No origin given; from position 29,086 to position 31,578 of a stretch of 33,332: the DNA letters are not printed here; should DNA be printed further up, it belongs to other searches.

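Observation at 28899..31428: Reversed-order fusion of 2-hydroxyacyl-CoA-dehydratase-like domain and its ATP-dependent activator, with a small co-translated partner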

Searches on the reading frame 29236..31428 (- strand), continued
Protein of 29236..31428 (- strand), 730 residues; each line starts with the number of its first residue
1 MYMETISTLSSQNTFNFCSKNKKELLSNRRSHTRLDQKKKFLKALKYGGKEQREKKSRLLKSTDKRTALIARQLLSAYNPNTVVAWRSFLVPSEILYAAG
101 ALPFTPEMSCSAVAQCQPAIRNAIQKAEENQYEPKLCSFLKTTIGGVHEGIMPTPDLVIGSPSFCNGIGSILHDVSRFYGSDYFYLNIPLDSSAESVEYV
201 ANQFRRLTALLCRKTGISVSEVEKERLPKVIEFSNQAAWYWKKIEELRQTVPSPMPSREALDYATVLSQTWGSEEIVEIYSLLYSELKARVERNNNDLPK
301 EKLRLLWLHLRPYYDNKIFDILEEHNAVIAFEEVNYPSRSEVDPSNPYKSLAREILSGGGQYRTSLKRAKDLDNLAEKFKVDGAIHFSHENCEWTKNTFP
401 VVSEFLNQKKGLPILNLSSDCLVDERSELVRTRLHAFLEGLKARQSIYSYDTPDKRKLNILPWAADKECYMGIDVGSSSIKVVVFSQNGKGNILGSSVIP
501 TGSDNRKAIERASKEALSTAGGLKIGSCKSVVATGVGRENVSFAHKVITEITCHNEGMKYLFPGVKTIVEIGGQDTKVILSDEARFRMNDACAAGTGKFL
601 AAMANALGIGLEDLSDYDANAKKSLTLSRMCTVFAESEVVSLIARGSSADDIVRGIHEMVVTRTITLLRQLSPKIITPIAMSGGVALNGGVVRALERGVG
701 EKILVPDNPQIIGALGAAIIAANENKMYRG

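Call 72: search_protein_families(library=pfam, proteins=[L014:141-1262:-, L014:1335-3008:-, L014:3083-3859:-, L014:7964-9511:-, L014:9508-10188:-, L014:10190-11593:-, L014:11762-12658:-, L014:13052-13705:+, L015:2521-4224:-, L015:8009-9550:-], max_evalue=0.00001)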
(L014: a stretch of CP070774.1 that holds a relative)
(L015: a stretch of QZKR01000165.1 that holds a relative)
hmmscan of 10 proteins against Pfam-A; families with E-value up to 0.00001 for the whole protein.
L014:141-1262:- (373 aa): 4 families
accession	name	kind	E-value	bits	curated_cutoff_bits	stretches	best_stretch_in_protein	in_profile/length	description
PF08442.15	ATP-grasp_2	-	2.2e-75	253.2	29.5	1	38-238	1-201/202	ATP-grasp domain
PF24948.1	Citrate_synth_N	-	5.3e-11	42.8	83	1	74-262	49-228/232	ATP-citrate synthase ATP-grasp domain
PF13549.11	ATP-grasp_5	-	8.2e-10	38.9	27.6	1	39-252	10-219/221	ATP-grasp domain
PF00549.24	Ligase_CoA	-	2.7e-08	34.4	24.5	1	298-331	1-34/128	CoA-ligase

L014:1335-3008:- (557 aa): 4 families
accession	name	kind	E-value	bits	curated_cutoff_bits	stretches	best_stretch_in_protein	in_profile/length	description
PF00890.30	FAD_binding_2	-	4.6e-71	240.6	20.4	1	97-481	1-414/414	FAD binding domain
PF07992.20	Pyr_redox_2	-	1.2e-09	38.4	26.1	1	97-299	2-123/291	Pyridine nucleotide-disulphide oxidoreductase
PF01266.30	DAO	-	1.6e-07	31.6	27.9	1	97-235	1-126/353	FAD dependent oxidoreductase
PF03486.20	HI0933_like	-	7e-07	29.4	50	0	97-466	2-219/244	HI0933-like protein Rossmann domain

L014:3083-3859:- (258 aa): 5 families
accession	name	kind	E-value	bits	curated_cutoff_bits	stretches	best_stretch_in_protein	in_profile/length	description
PF13187.11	Fer4_9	-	3.4e-09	37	27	1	128-180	1-50/52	4Fe-4S dicluster domain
PF13237.11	Fer4_10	-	9.4e-09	35.5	25.5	1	125-178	5-53/53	4Fe-4S dicluster domain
PF12838.12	Fer4_7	-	4.3e-08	34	27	1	128-181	1-52/52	4Fe-4S dicluster domain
PF13534.11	Fer4_17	-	6.9e-06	27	22.2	1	128-181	1-60/61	4Fe-4S dicluster domain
PF13183.11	Fer4_8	-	7.9e-06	26.8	27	1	127-181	3-68/68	4Fe-4S dicluster domain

L014:7964-9511:- (515 aa): 3 families
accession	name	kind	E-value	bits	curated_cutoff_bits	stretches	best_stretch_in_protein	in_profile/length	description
PF01134.28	GIDA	-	2.6e-170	567.1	22.1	1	14-403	1-390/391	Glucose inhibited division protein A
PF12831.13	FAD_oxidored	-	7.7e-09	35.8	27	1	14-162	1-145/416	FAD dependent oxidoreductase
PF07992.20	Pyr_redox_2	-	6.5e-06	26.2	26.1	0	13-163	1-109/291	Pyridine nucleotide-disulphide oxidoreductase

L014:9508-10188:- (226 aa): 1 family
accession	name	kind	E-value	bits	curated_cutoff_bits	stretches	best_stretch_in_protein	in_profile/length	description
PF13484.11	Fer4_16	-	8.2e-06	27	30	0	168-221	2-64/66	4Fe-4S double cluster binding domain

L014:10190-11593:- (467 aa): 3 families
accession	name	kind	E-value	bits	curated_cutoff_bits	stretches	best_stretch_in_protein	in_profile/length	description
PF13522.11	GATase_6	-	4.9e-20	72.3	27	1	72-201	10-130/130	Glutamine amidotransferase domain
PF13537.11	GATase_7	-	5.8e-19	68.7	25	1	90-205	11-121/123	Glutamine amidotransferase domain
PF13230.11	GATase_4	-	6.8e-06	25.6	23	0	72-115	71-114/272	Glutamine amidotransferases class-II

L014:11762-12658:- (298 aa): 3 families
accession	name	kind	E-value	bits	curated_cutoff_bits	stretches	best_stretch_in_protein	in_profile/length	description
PF00027.35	cNMP_binding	-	8.5e-17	61.4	27.5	1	49-136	2-89/89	Cyclic nucleotide-binding domain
PF00158.32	Sigma54_activat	-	2.9e-15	56.8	20.2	1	184-245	2-63/168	Sigma-54 interaction domain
PF14532.12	Sigma54_activ_2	-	2.2e-06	28.4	25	1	184-246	1-63/138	Sigma-54 interaction domain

L014:13052-13705:+ (217 aa): 5 families
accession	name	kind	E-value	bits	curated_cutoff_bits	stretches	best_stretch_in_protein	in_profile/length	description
PF13581.12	HATPase_c_2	-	6.1e-26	91.4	27.4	1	81-207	2-127/127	Histidine kinase-like ATPase domain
PF01381.28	HTH_3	-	6.8e-14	52.1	23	1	7-61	1-55/55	Helix-turn-helix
PF12844.13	HTH_19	-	1.9e-10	40.9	30.2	1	4-63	1-60/64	Helix-turn-helix domain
PF13560.12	HTH_31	-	4.1e-07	30.7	27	1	3-56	2-56/64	Helix-turn-helix domain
PF13443.12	HTH_26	-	4.5e-07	30.5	22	1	6-59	1-55/63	Cro/C1-type HTH DNA-binding domain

L015:2521-4224:- (567 aa): 1 family
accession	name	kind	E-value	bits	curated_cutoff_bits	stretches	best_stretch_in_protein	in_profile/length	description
PF00171.27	Aldedh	-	1e-103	347.8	23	1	82-535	9-448/461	Aldehyde dehydrogenase family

L015:8009-9550:- (513 aa): 0 families

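Call 74: search_solved_structures(query=A2, max_evalue=0.001, show_alignments=0)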
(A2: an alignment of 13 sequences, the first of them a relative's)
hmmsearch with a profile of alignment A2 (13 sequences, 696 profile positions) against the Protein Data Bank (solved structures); distinct sequences matched with E-value up to 0.001: 13.
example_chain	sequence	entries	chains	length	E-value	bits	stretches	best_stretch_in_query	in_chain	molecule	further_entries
9gai_D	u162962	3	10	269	1.8e-84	287.4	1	439-692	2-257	3-methylbenzoyl-CoA reductase alpha subunit MbdQ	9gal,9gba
4eht_A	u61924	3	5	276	1.8e-82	280.8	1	440-694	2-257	Activator of 2-hydroxyisocaproyl-CoA dehydratase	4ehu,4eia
1hux_A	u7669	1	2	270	1e-74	255.2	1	440-693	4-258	ACTIVATOR OF (R)-2-HYDROXYGLUTARYL-COA DEHYDRATASE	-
9gai_C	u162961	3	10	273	3e-55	190.8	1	440-690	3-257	3-methylbenzoyl-CoA reductase delta subunit MbdP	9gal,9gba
7yyl_E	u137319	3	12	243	5.3e-55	190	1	441-691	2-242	Putative CoA-substrate-specific enzyme activase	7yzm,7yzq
8s02_A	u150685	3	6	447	3.7e-29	104.6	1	79-304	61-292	BzdO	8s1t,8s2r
3o3m_A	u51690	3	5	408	1.1e-25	93.2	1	44-424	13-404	alpha subunit 2-hydroxyisocaproyl-CoA dehydratase | alpha-subunit 2-hydroxyisocaproyl-CoA dehydratase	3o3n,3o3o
7yyl_C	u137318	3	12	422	3.6e-25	91.4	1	103-418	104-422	Dehydratase family protein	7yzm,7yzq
6eno_A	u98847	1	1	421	7.1e-25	90.4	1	103-416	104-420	Dehydratase family protein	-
9g87_A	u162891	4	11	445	4.5e-16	61.3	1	81-425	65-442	3-methylbenzoyl-CoA reductase beta subunit MbdO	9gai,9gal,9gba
3o3m_B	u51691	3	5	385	4e-11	45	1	156-426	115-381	beta subunit 2-hydroxyacyl-CoA dehydratase | beta-subunit 2-hydroxyacyl-CoA dehydratase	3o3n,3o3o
8s02_B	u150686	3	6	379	5.7e-10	41.2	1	184-420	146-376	BzdN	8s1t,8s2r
9g87_B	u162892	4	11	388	0.00016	23.1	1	65-240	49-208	3-methylbenzoyl-CoA reductase gamma subunit MbdN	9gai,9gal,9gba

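Call 79: predict_structure(alignment_id=A2)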
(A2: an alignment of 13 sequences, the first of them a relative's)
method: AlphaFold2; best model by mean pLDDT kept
length: 730 residues; sequences in the alignment: 13
mean_pLDDT: 81.0   pTM: 0.69
mean pLDDT of the five models: 81.0, 80.8, 79.4, 78.6, 77.6
residues with pLDDT >= 90: 238; 70-90: 364; 50-70: 78; < 50: 50
segments of 3 or more residues with pLDDT < 50: 1-22, 53-55, 448-466, 727-730
pLDDT, mean of each block of 10 residues (from residue 1): 32 40 57 88 79 57 88 91 91 94 89 84 89 83 93 94 80 93 91 93 97 96 97 94 91 83 68 92 94 79 85 68 88 77 94 80 69 88 83 76 73 76 71 77 58 32 53 85 77 82 72 85 80 87 86 91 91 85 77 74 86 87 75 74 88 90 86 86 90 92 92 93 57
secondary structure, 60 per line:
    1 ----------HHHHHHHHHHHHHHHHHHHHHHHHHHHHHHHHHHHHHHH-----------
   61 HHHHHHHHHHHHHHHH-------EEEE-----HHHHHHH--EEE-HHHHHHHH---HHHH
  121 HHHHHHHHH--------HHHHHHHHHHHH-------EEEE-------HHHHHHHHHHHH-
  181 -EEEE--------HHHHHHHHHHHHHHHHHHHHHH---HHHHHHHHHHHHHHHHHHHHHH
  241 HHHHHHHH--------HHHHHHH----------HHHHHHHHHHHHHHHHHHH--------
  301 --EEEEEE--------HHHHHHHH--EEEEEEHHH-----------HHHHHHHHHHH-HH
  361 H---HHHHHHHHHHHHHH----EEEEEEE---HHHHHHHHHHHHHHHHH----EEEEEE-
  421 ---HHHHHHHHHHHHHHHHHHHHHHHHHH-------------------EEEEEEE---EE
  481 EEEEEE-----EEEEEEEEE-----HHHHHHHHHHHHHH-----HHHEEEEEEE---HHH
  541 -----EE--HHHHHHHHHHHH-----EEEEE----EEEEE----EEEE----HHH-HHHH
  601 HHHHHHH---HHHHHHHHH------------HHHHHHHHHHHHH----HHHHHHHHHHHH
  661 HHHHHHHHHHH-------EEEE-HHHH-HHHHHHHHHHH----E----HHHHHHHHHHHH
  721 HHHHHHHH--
elements in order (helices of 4 or more, strands of 3 or more residues): H11-49 H61-76 E84-87 H93-99 E102-104 H106-113 H117-129 H138-149 E157-160 H168-179 E182-185 H194-215 H219-248 H257-263 H274-292 E303-308 H317-324 E327-332 H347-357 H365-378 E383-389 H393-409 E414-419 H424-449 E469-475 E479-486 E492-500 H506-519 E528-534 H550-561 E567-571 E576-580 E585-588 H597-607 H611-619 H632-644 H649-671 E679-682 H684-687 H689-699 H709-728

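Call 81: fold_search(model_id=the predicted structure, library=pdb)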
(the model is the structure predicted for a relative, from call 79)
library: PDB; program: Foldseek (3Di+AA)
matches with E <= 10: 1247; with E <= 0.001: 367
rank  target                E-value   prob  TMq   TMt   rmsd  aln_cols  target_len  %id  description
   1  4eht_B                3.8e-21  1.00  0.34  0.91   2.0       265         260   39  Activator of the 2-Hydroxyisocaproyl-CoA dehydratase from Clostridium difficile with bound ADP (released 2012-08-08)
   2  4eht_A                6.4e-21  1.00  0.34  0.89   1.8       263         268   40  Activator of the 2-Hydroxyisocaproyl-CoA dehydratase from Clostridium difficile with bound ADP (released 2012-08-08)
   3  1hux_A                1.2e-20  1.00  0.34  0.94   1.7       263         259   39  CRYSTAL STRUCTURE OF THE ACIDAMINOCOCCUS FERMENTANS (R)-2-HYDROXYGLUTARYL-COA DEHYDRATASE COMPONENT A (released 2001-03-21)
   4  9gai_D                1.3e-20  1.00  0.34  0.92   1.8       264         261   40  3-methylbenzoyl-CoA reductase from Thauera chlorobenzoica (MbdONPQ) (released 2026-02-18)
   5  4ehu_B                1.4e-20  1.00  0.33  0.91   2.0       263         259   40  Activator of the 2-Hydroxyisocaproyl-CoA Dehydratase from Clostridium difficile with bound ADPNP (released 2012-08-08)
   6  9gba_D                2.6e-20  1.00  0.34  0.92   1.9       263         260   40  3-methylbenzoyl-CoA reductase from Thauera chlorobenzoica (MbdONPQ) + AMPPNP (released 2026-02-18)
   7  9gai_C                3.6e-17  1.00  0.34  0.90   2.1       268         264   30  3-methylbenzoyl-CoA reductase from Thauera chlorobenzoica (MbdONPQ) (released 2026-02-18)
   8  9gai_O                4.5e-17  1.00  0.34  0.90   2.3       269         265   30  3-methylbenzoyl-CoA reductase from Thauera chlorobenzoica (MbdONPQ) (released 2026-02-18)
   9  8s02_A                5.8e-16  1.00  0.49  0.79   3.1       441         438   20  BzdNO-benzoyl-CoA complex (released 2025-03-05)
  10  8s2r_C                1.3e-15  1.00  0.48  0.79   3.2       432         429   20  BzdNO in partially coenzyme A - free state (released 2025-03-05)
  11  9gai_A                1.3e-15  1.00  0.48  0.78   3.8       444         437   19  3-methylbenzoyl-CoA reductase from Thauera chlorobenzoica (MbdONPQ) (released 2026-02-18)
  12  7yzm_A                1.3e-15  1.00  0.46  0.76   4.9       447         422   18  MgADPNP-bound DCCP:DCCP-R complex (released 2022-12-28)
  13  8s02_C                1.5e-15  1.00  0.48  0.79   3.1       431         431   20  BzdNO-benzoyl-CoA complex (released 2025-03-05)
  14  9gai_E                1.5e-15  1.00  0.48  0.78   3.8       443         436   19  3-methylbenzoyl-CoA reductase from Thauera chlorobenzoica (MbdONPQ) (released 2026-02-18)
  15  3o3o_A                3.0e-15  1.00  0.48  0.84   3.2       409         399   18  (R)-2-hydroxyisocaproyl-CoA dehydratase in complex with (R)-2-hydroxyisocaproate (released 2011-03-16)
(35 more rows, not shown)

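Call 82: find_encoding_contigs(protein=P0022, flank=5000, max_places=1)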
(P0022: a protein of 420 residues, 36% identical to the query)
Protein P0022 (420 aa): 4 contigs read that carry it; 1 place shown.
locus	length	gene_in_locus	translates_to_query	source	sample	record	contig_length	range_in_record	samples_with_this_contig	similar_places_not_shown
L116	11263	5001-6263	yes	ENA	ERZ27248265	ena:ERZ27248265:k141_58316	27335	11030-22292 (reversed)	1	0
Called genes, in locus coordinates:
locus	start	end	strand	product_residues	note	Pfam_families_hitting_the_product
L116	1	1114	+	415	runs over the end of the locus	PF00266:Aminotran_5, PF00155:Aminotran_1_2 (weak), PF01212:Beta_elim_lyase (weak)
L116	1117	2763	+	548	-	PF03109:ABC1, PF00069:Pkinase (faint)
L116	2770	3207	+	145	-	PF01592:NifU_N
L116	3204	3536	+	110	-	-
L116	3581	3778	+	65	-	PF04405:ScdA_N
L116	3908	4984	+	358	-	PF06050:HGD-D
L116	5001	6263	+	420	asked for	PF06050:HGD-D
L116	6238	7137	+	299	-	PF01869:BcrAD_BadFG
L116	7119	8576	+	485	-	PF23545:Zn_ribbon_HMPTM, PF04055:Radical_SAM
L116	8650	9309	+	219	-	PF01209:Ubie_methyltran, PF02353:CMAS, PF13489:Methyltransf_23, PF05175:MTS, PF13847:Methyltransf_31, PF08241:Methyltransf_11, PF08242:Methyltransf_12, PF13649:Methyltransf_25, +3 more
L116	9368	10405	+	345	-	PF03599:CdhD, PF00037:Fer4 (weak), PF12797:Fer4_2 (faint), PF12838:Fer4_7 (weak)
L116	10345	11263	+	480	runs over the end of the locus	PF14249:Tocopherol_cycl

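Call 83: find_encoding_contigs(protein=P0024, flank=5000, max_places=1)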
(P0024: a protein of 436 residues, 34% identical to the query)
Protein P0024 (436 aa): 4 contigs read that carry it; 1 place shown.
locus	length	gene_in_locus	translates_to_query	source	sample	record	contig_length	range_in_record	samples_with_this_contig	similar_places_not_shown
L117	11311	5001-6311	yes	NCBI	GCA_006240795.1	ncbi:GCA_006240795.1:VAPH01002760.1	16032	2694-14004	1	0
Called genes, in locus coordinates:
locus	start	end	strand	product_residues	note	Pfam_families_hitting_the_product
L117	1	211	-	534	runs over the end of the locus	PF00140:Sigma70_r1_2, PF04542:Sigma70_r2, PF04539:Sigma70_r3, PF04545:Sigma70_r4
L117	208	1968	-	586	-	PF01807:Zn_ribbon_DnaG, PF08275:DNAG_N, PF01751:Toprim, PF13155:Toprim_2, PF13362:Toprim_3 (weak), PF13662:Toprim_4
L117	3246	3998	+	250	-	PF03472:Autoind_bind, PF00196:GerE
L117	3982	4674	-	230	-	PF00765:Autoind_synth, PF13444:Acetyltransf_5, PF21926:FeeM (weak)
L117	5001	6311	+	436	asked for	PF06050:HGD-D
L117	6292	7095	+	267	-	PF01869:BcrAD_BadFG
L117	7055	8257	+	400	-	PF06050:HGD-D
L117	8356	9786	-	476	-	PF02310:B12-binding, PF04055:Radical_SAM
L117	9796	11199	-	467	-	PF00070:Pyr_redox (faint), PF01266:DAO (weak), PF01593:Amino_oxidase, PF12831:FAD_oxidored (faint), PF13450:NAD_binding_8, PF03275:GLF (faint)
